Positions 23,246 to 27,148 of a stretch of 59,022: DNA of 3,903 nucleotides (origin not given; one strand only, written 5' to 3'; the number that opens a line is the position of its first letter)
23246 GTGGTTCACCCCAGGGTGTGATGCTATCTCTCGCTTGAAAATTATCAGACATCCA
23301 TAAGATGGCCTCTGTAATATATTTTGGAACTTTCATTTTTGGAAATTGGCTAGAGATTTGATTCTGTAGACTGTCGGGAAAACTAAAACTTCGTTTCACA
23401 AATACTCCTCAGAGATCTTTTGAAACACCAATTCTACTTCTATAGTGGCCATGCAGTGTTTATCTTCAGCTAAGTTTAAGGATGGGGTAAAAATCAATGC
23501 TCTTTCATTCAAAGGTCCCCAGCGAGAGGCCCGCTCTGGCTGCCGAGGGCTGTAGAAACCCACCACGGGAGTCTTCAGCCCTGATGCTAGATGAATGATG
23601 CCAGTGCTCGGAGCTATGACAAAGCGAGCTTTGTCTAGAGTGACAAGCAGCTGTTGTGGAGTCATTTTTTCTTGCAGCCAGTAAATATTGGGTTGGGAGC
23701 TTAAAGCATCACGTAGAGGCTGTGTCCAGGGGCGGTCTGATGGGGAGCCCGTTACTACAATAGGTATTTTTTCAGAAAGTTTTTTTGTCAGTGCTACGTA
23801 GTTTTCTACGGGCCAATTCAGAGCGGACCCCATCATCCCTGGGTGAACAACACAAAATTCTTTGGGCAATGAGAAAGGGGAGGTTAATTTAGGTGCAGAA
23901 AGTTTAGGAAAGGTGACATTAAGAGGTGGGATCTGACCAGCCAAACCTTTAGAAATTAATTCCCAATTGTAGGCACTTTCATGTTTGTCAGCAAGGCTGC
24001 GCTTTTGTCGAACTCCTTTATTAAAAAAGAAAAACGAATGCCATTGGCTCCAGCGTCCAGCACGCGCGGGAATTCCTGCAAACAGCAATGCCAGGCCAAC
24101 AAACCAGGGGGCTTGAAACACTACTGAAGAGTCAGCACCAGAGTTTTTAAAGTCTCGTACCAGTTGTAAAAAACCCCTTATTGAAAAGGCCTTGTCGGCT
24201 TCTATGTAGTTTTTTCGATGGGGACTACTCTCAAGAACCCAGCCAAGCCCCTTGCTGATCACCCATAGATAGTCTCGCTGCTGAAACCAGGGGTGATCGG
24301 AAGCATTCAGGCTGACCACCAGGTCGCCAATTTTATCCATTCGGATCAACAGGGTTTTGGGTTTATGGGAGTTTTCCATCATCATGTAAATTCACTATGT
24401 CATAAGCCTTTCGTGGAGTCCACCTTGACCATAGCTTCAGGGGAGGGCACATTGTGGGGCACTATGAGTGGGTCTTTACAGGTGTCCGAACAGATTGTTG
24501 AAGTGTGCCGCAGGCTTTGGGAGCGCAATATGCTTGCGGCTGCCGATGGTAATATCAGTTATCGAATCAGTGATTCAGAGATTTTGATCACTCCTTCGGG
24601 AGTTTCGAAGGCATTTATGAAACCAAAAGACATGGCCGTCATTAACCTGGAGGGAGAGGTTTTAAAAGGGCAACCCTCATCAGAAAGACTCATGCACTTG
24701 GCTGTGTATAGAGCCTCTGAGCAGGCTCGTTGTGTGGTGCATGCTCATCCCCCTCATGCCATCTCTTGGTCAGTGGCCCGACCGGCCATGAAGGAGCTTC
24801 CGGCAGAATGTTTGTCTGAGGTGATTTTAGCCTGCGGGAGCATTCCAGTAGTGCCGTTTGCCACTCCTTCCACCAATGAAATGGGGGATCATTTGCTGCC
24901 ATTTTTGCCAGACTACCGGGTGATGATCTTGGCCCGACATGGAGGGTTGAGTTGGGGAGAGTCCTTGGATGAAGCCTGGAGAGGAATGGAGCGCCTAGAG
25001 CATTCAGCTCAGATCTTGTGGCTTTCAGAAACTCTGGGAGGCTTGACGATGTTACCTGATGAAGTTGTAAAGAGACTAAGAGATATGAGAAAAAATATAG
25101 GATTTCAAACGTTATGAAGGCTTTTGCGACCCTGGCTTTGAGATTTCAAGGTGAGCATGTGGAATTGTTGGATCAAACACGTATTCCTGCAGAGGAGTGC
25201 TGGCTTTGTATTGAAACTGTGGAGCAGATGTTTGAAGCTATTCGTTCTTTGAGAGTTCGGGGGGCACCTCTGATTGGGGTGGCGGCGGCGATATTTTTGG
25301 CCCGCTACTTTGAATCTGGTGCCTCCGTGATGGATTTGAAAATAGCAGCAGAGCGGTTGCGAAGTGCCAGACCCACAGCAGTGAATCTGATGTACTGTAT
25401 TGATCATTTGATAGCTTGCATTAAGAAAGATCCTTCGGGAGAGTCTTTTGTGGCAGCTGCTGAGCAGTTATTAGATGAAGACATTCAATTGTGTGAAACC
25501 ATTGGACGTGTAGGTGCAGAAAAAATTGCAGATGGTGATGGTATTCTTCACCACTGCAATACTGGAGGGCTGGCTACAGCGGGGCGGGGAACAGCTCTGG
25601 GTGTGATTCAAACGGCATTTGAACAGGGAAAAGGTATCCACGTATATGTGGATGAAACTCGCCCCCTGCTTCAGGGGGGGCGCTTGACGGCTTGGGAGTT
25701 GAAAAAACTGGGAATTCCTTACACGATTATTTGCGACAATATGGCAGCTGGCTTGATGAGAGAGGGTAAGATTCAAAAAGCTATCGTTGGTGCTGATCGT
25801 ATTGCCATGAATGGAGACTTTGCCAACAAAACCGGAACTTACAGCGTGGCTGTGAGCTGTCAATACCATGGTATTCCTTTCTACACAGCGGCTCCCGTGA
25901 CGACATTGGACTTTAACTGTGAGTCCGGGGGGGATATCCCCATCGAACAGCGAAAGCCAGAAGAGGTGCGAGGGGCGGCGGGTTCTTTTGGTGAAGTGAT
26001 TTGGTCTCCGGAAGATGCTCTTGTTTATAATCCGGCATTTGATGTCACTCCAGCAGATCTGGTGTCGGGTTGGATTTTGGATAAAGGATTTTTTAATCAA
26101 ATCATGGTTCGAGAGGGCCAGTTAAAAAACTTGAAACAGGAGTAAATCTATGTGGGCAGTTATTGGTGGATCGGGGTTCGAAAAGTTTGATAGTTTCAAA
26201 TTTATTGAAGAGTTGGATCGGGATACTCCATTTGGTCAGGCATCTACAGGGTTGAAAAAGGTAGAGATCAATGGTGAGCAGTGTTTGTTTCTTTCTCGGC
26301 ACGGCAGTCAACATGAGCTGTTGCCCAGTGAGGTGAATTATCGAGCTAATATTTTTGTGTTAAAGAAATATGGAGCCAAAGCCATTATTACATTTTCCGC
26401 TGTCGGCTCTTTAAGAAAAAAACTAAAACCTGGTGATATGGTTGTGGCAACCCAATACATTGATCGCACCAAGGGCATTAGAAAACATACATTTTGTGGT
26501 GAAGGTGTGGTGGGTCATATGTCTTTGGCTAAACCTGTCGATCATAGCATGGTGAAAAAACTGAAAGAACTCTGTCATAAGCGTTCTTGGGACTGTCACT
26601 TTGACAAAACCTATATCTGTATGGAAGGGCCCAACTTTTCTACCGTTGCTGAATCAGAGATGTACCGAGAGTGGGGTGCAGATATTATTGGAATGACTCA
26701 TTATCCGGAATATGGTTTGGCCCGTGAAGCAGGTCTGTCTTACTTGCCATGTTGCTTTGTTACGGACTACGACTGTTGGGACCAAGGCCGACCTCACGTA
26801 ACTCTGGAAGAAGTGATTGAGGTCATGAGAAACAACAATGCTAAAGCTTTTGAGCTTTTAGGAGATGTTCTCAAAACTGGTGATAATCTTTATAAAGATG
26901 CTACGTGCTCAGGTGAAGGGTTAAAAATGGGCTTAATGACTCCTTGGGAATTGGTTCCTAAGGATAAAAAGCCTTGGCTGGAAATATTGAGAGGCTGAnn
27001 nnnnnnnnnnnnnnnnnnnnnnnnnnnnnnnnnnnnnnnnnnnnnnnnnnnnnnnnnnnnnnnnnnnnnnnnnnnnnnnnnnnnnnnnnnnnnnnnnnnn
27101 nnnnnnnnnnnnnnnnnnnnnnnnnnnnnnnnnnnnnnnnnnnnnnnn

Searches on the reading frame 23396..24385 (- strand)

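Call 62: search_protein_families(library=ncbifam, proteins=[window:23396-24385:-], max_evalue=0.00001)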
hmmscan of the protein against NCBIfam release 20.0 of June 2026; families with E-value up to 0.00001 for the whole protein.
window:23396-24385:- (329 aa): 3 families
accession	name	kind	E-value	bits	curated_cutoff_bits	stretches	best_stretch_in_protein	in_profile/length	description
TIGR02195.1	heptsyl_trn_II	equivalog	6.6e-17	61.6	134.6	1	66-306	62-307/339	lipopolysaccharide heptosyltransferase II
TIGR02193.1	heptsyl_trn_I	equivalog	8.1e-10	38.4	185.3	1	190-295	195-298/320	lipopolysaccharide heptosyltransferase I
NF008162.0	PRK10916.1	equivalog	6e-09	35.5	569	1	167-296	170-302/348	ADP-heptose--LPS heptosyltransferase RfaF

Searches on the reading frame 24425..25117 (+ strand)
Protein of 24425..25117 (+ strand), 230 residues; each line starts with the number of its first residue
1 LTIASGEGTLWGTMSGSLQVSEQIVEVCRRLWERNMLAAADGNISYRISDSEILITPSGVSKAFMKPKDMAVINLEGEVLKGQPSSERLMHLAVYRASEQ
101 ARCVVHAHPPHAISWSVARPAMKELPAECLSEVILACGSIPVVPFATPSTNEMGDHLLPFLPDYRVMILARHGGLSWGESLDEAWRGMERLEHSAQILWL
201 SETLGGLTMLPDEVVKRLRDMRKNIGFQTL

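Call 62: search_protein_families(library=ncbifam, proteins=[window:24425-25117:+], max_evalue=0.00001)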
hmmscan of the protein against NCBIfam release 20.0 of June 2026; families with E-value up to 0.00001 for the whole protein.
window:24425-25117:+ (230 aa): 29 families (the best 25 are shown)
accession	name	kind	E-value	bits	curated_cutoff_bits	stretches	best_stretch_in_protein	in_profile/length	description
NF043034.1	OxoTetrPhDc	equivalog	7.2e-35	120.6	250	1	19-215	4-201/205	3-oxo-tetronate 4-phosphate decarboxylase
NF005123.0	PRK06557.1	subfamily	1.6e-30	106.5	251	1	19-223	11-217/223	L-ribulose-5-phosphate 4-epimerase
NF040649.1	FucA_Meth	equivalog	7.8e-29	100.9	250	1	22-203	4-178/179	L-fuculose phosphate aldolase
NF006413.0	PRK08660.1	equivalog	1.5e-28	99.9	203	1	22-204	4-180/184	aldolase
NF005302.0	PRK06833.1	equivalog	1.9e-28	99.4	264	1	20-226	6-211/214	L-fuculose-phosphate aldolase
NF006208.0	PRK08333.1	equivalog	1.1e-26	93.7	267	1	20-201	5-183/189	aldolase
NF004527.0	PRK05874.1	equivalog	1.3e-25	90.2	308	1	24-218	11-206/218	L-fuculose-phosphate aldolase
TIGR03328.1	salvage_mtnB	equivalog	3.5e-24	85.4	137.05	1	24-193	1-183/194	methylthioribulose 1-phosphate dehydratase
NF053831.1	RU1PAldHalo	equivalog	1.1e-22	80.5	300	1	35-217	18-198/208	ribulose-1-phosphate aldolase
NF005984.0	PRK08087.1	subfamily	2.1e-22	79.9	264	1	19-197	5-180/215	L-fuculose-phosphate aldolase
NF006672.0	PRK09220.1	equivalog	6.9e-21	74.6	226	1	19-114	10-107/209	methylthioribulose 1-phosphate dehydratase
TIGR01086.1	fucA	equivalog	5.9e-20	71.9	400.25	1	19-196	4-178/214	L-fuculose-phosphate aldolase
NF004979.0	PRK06357.1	equivalog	2.6e-19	69.4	216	1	22-203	8-200/221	hypothetical protein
NF006047.0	PRK08193.1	subfamily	4.9e-19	68.8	257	1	20-123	5-111/231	L-ribulose-5-phosphate 4-epimerase AraD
NF002963.0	PRK03634.1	equivalog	2.2e-18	66.3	170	1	77-207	107-247/274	rhamnulose-1-phosphate aldolase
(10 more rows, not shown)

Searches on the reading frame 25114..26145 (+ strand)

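Call 62: search_protein_families(library=ncbifam, proteins=[window:25114-26145:+], max_evalue=0.00001)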
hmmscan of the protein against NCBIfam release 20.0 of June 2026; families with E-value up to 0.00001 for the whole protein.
window:25114-26145:+ (343 aa): 8 families
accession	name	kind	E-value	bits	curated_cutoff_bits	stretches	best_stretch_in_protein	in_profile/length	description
TIGR00512.1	salvage_mtnA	equivalog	7.7e-113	376.8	279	1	8-328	2-334/335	S-methyl-5-thioribose-1-phosphate isomerase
NF004326.0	PRK05720.1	subfamily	9e-110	366.8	271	1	9-330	13-343/358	s-methyl-5-thioribose-1-phosphate isomerase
TIGR00524.1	eIF-2B_rel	subfamily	9.1e-97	323.8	185.85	1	33-328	1-302/303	S-methyl-5-thioribose-1-phosphate isomerase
NF004700.0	PRK06036.1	equivalog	8.2e-91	304.6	528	1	14-331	11-332/339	S-methyl-5-thioribose-1-phosphate isomerase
NF004436.0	PRK05772.1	equivalog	6.8e-67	226.2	521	1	9-330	19-352/363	S-methyl-5-thioribose-1-phosphate isomerase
TIGR00511.1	ribulose_e2b2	equivalog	1.3e-50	172.4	314.1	1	36-329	2-288/301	ribose 1,5-bisphosphate isomerase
NF006210.0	PRK08335.1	equivalog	7.2e-23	81.2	339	1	34-321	4-263/275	translation initiation factor IF-2B subunit alpha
NF004994.0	PRK06372.1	equivalog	6.6e-12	45.4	249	1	176-258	111-190/253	translation initiation factor IF-2B subunit delta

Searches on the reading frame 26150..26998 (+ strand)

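Call 62: search_protein_families(library=ncbifam, proteins=[window:26150-26998:+], max_evalue=0.00001)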
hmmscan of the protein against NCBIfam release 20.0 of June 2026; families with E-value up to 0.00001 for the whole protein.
window:26150-26998:+ (282 aa): 11 families
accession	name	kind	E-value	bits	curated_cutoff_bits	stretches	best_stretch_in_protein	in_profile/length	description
TIGR01694.1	MTAP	equivalog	6.1e-81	271.3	274.85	1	2-242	2-239/240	S-methyl-5'-thioadenosine phosphorylase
NF006492.0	PRK08931.1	equivalog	5.7e-78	262.2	437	1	3-264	7-268/291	S-methyl-5'-thioadenosine phosphorylase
NF005657.0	PRK07432.1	equivalog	2.7e-76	256.5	453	1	3-280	7-285/291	S-methyl-5'-thioadenosine phosphorylase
NF006334.0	PRK08564.1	equivalog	9.2e-72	241.4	382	1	3-248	11-253/267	S-methyl-5'-thioadenosine phosphorylase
NF006599.0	PRK09136.1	equivalog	1.4e-53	181.6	223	1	1-242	3-245/247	S-methyl-5'-thioinosine phosphorylase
NF005876.0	PRK07823.1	equivalog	5.4e-53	179.8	306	1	2-254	8-252/267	S-methyl-5'-thioadenosine phosphorylase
NF006054.0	PRK08202.1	equivalog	9.6e-24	84.3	218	1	66-242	97-272/274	purine-nucleoside phosphorylase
TIGR01697.1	PNPH-PUNA-XAPA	subfamily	1e-20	74.2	197.1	1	63-240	70-245/247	inosine/guanosine/xanthosine phosphorylase family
TIGR01700.1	PNPH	equivalog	2.5e-18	66.4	293.35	1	67-240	74-247/249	purine nucleoside phosphorylase I, inosine and guanosine-specific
TIGR01698.1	PUNP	equivalog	3.4e-15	56.2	302.6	1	36-240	44-243/245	purine-nucleoside phosphorylase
TIGR01699.1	XAPA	equivalog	1.8e-08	34.3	370.9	1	68-205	75-212/248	xanthosine phosphorylase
